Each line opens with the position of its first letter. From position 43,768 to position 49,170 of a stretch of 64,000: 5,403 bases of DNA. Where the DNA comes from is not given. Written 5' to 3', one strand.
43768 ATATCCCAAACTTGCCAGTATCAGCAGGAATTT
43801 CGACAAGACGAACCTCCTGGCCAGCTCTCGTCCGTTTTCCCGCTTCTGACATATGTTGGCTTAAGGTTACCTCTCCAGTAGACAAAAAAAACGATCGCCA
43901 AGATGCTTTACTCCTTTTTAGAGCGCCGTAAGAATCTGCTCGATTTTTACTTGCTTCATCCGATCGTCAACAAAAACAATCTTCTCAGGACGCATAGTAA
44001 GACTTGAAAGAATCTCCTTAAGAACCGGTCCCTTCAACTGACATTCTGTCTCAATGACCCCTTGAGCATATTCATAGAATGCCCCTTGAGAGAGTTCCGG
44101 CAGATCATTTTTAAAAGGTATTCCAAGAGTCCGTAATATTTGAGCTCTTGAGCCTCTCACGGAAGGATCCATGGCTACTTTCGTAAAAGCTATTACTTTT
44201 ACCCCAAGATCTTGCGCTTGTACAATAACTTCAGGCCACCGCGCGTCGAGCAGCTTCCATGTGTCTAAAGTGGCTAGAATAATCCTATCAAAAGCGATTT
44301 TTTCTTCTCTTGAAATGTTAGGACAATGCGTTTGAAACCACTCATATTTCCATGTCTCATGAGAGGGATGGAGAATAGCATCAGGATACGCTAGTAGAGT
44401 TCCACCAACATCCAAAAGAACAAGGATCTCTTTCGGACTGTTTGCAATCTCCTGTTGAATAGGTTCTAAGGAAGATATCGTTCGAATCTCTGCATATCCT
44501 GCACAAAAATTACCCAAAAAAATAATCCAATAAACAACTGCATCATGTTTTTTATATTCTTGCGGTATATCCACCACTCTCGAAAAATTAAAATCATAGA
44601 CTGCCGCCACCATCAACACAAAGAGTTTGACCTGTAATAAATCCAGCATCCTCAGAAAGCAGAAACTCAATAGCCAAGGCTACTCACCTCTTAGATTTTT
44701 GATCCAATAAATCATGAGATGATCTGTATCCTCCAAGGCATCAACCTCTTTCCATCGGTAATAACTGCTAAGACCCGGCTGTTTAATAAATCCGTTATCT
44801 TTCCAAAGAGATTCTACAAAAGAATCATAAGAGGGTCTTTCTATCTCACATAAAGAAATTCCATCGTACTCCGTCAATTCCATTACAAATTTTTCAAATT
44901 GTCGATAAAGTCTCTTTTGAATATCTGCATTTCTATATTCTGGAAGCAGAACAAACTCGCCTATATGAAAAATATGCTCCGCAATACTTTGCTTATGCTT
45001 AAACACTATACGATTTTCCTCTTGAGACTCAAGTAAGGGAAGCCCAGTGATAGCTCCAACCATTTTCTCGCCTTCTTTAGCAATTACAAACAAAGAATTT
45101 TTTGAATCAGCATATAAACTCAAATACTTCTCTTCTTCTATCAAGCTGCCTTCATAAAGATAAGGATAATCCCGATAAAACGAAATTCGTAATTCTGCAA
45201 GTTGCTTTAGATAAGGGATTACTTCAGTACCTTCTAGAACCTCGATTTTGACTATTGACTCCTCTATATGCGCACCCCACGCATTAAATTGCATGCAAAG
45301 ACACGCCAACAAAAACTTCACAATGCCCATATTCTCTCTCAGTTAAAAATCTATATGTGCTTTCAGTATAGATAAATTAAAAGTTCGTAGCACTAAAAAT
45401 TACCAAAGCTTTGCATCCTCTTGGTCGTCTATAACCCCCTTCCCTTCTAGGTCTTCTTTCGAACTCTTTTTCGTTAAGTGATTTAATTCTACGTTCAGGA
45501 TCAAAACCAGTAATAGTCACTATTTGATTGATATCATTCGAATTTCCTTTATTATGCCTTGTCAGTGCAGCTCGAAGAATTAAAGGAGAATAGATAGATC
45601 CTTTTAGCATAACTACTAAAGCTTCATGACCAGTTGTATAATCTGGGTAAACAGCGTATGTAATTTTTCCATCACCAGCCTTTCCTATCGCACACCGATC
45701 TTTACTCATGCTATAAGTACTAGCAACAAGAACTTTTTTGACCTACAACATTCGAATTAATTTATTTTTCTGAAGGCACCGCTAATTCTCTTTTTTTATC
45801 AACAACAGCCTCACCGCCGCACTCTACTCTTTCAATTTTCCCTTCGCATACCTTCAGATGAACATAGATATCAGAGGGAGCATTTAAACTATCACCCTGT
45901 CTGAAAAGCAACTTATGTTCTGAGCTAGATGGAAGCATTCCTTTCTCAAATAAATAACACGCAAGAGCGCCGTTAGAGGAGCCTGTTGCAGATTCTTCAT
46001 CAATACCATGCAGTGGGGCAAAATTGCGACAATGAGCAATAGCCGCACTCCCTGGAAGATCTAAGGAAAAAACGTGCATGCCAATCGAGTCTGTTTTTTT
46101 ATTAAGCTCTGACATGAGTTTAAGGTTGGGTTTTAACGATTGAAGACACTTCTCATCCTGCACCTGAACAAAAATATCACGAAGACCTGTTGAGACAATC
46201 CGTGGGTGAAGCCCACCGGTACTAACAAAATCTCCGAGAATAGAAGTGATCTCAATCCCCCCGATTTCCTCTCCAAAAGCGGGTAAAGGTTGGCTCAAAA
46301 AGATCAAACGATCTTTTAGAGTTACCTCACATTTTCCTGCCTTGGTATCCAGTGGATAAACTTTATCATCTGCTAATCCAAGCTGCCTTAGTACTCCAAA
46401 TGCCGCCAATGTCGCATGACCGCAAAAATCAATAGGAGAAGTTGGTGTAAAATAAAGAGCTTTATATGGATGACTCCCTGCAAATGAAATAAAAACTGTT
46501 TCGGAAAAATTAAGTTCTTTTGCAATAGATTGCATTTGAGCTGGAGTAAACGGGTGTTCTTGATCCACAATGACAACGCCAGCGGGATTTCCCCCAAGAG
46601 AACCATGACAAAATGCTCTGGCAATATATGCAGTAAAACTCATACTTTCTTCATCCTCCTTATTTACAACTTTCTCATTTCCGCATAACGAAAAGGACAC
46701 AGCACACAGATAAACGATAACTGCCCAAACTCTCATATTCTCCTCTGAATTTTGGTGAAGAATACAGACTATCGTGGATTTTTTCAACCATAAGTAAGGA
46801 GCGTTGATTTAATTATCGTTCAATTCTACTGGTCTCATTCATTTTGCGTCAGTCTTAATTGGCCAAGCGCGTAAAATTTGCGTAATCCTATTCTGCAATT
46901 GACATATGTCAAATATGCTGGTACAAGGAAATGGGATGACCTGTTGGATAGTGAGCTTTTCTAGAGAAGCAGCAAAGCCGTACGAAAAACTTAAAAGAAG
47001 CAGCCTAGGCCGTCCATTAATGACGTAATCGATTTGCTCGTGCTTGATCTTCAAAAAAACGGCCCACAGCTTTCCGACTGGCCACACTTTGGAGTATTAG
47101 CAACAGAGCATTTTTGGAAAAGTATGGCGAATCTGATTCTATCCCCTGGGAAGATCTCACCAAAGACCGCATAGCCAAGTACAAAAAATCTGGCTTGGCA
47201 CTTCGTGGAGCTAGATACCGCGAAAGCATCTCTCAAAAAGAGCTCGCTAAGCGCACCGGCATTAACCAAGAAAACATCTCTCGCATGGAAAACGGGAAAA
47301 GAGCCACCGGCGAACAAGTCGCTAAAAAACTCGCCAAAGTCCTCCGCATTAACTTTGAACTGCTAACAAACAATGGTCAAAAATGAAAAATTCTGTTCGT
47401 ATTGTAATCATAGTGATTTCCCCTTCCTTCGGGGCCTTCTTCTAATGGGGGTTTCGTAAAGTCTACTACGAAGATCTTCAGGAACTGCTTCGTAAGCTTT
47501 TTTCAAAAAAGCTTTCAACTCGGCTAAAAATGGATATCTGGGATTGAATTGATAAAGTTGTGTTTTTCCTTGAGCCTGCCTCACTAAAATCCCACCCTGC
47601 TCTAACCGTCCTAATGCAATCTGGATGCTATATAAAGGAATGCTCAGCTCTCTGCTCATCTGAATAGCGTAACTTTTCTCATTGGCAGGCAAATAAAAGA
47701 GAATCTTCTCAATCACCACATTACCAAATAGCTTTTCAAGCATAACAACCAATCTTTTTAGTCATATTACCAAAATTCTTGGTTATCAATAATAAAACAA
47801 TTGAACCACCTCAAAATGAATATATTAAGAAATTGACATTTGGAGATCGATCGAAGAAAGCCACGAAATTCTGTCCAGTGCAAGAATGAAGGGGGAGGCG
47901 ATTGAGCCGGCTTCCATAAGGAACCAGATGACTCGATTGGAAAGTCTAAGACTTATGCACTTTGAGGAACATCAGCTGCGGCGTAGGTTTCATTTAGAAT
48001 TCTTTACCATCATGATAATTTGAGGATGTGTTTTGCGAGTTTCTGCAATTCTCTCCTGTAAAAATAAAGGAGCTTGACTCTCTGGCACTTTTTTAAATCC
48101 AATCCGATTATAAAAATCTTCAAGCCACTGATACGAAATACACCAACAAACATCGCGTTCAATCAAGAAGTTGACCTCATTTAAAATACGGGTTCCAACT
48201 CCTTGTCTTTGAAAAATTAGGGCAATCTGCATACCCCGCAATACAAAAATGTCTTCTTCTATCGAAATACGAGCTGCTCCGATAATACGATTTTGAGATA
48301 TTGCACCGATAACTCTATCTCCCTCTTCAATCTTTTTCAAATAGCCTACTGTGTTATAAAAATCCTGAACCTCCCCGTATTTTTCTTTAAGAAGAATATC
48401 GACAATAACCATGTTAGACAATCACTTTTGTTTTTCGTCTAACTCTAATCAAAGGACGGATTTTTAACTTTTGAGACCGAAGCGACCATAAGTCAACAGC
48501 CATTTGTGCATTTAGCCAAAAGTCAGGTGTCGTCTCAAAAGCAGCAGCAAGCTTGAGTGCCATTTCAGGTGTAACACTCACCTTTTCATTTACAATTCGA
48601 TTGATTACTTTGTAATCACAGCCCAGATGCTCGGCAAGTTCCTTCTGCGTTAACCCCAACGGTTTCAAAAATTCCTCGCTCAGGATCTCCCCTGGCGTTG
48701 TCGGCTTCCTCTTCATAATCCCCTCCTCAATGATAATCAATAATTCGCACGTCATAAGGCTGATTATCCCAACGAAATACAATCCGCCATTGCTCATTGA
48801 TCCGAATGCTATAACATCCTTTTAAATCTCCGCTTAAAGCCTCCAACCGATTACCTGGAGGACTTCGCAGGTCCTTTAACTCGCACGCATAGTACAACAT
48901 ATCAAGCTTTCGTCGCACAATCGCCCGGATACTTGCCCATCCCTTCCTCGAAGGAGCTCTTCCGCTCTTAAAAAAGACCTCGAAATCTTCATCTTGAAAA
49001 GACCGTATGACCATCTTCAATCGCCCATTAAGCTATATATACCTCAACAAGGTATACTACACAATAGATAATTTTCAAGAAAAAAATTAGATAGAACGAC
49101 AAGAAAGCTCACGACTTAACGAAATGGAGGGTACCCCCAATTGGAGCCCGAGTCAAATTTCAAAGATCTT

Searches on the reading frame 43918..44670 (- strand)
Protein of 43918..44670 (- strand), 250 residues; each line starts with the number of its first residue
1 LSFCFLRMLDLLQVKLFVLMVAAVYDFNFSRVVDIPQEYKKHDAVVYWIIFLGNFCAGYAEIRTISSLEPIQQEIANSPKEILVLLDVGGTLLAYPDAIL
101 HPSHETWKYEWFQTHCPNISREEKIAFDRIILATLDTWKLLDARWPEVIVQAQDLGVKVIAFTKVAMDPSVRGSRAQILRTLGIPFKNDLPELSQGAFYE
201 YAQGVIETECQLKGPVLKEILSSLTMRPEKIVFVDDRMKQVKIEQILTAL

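Call 85: search_protein_families(library=pfam, proteins=[window:43918-44670:-], max_evalue=0.01)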
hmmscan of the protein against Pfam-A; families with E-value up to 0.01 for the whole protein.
window:43918-44670:- (250 aa): 1 family
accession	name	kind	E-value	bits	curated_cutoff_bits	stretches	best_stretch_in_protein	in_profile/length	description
PF11019.14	DUF2608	-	6e-21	75.5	22.6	1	65-242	2-192/244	Protein of unknown function (DUF2608)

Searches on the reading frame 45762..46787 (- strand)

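Call 85: search_protein_families(library=pfam, proteins=[window:45762-46787:-], max_evalue=0.01)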
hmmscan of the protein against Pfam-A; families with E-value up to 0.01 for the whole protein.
window:45762-46787:- (341 aa): 1 family
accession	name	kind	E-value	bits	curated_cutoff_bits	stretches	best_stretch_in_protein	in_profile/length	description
PF02567.21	PhzC-PhzF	-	4.9e-51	174.3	27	1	58-329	3-277/281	Phenazine biosynthesis-like protein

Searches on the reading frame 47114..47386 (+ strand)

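Call 85: search_protein_families(library=pfam, proteins=[window:47114-47386:+], max_evalue=0.01)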
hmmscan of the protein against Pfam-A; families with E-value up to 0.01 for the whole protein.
window:47114-47386:+ (90 aa): 8 families
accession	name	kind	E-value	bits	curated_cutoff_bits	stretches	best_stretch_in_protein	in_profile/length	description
PF01381.28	HTH_3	-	5.8e-13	49.1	23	1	36-83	5-54/55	Helix-turn-helix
PF13560.12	HTH_31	-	3e-08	34.3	27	1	27-78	3-55/64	Helix-turn-helix domain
PF13443.12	HTH_26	-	2.3e-07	31.4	22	1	38-82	10-55/63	Cro/C1-type HTH DNA-binding domain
PF12844.13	HTH_19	-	5.8e-06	26.6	30.2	1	29-79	3-53/64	Helix-turn-helix domain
PF13413.12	HTH_25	-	0.00057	20.1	24.6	1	30-62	2-34/62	Helix-turn-helix domain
PF13744.12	HTH_37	-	0.00077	19.7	27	1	34-62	27-55/80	Helix-turn-helix domain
PF04545.22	Sigma70_r4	-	0.0027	17.6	24.1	1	34-59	16-41/50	Sigma-70, region 4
PF01047.28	MarR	-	0.0061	16.9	24.6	0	29-58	8-37/59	MarR family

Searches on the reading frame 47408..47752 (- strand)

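Call 85: search_protein_families(library=pfam, proteins=[window:47408-47752:-], max_evalue=0.01)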
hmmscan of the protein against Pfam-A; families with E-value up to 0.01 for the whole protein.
window:47408-47752:- (114 aa): 1 family
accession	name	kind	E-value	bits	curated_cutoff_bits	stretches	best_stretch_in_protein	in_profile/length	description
PF10007.15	DUF2250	-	0.0076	16.8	24.4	1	10-60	6-56/93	Uncharacterized protein conserved in archaea (DUF2250)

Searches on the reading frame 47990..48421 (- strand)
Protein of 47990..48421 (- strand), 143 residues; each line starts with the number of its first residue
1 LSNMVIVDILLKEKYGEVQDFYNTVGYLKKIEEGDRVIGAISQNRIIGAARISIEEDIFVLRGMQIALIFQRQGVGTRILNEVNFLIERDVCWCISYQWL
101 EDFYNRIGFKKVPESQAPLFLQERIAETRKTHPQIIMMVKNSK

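Call 85: search_protein_families(library=pfam, proteins=[window:47990-48421:-], max_evalue=0.01)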
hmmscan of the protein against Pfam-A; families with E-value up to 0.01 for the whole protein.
window:47990-48421:- (143 aa): 4 families
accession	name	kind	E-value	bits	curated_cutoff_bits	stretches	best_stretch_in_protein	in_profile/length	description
PF13508.13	Acetyltransf_7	-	3e-07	31.1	27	1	35-111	3-84/84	Acetyltransferase (GNAT) domain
PF13673.13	Acetyltransf_10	-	7.7e-07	29.6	23.6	1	26-115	21-113/128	Acetyltransferase (GNAT) domain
PF12568.14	PanZ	-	9.5e-06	25.5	22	1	29-96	32-99/128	Acetyltransferase (GNAT) domain, PanZ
PF00583.31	Acetyltransf_1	-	0.0042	17.8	20.7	1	18-83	16-84/116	Acetyltransferase (GNAT) family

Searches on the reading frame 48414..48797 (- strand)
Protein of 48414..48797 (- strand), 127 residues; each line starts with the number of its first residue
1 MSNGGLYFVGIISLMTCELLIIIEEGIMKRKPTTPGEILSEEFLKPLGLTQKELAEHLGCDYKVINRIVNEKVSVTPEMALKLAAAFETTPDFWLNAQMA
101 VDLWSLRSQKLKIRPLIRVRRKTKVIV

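Call 85: search_protein_families(library=pfam, proteins=[window:48414-48797:-], max_evalue=0.01)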
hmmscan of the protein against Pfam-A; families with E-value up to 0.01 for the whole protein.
window:48414-48797:- (127 aa): 4 families
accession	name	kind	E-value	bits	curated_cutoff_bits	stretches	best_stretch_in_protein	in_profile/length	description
PF01381.28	HTH_3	-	3.6e-11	43.4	23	1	42-94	3-55/55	Helix-turn-helix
PF13560.12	HTH_31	-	0.0001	23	27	1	48-92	14-59/64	Helix-turn-helix domain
PF13443.12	HTH_26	-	0.00015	22.4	22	1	43-91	5-54/63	Cro/C1-type HTH DNA-binding domain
PF12844.13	HTH_19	-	0.0025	18.1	30.2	1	45-92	9-56/64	Helix-turn-helix domain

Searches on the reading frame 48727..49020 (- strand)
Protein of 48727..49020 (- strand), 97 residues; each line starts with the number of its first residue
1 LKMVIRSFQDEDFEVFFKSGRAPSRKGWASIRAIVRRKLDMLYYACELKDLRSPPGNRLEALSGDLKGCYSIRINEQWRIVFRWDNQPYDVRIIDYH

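Call 85: search_protein_families(library=pfam, proteins=[window:48727-49020:-], max_evalue=0.01)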
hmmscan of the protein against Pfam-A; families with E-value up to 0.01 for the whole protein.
window:48727-49020:- (97 aa): 2 families
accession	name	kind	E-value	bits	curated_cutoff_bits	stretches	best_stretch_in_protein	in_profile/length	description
PF05015.19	HigB-like_toxin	-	6.3e-20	71.9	27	1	7-97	2-91/91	RelE-like toxin of type II toxin-antitoxin system HigB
PF06769.20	YoeB_toxin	-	0.0016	18.8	27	1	60-97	42-79/80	YoeB-like toxin of bacterial type II toxin-antitoxin system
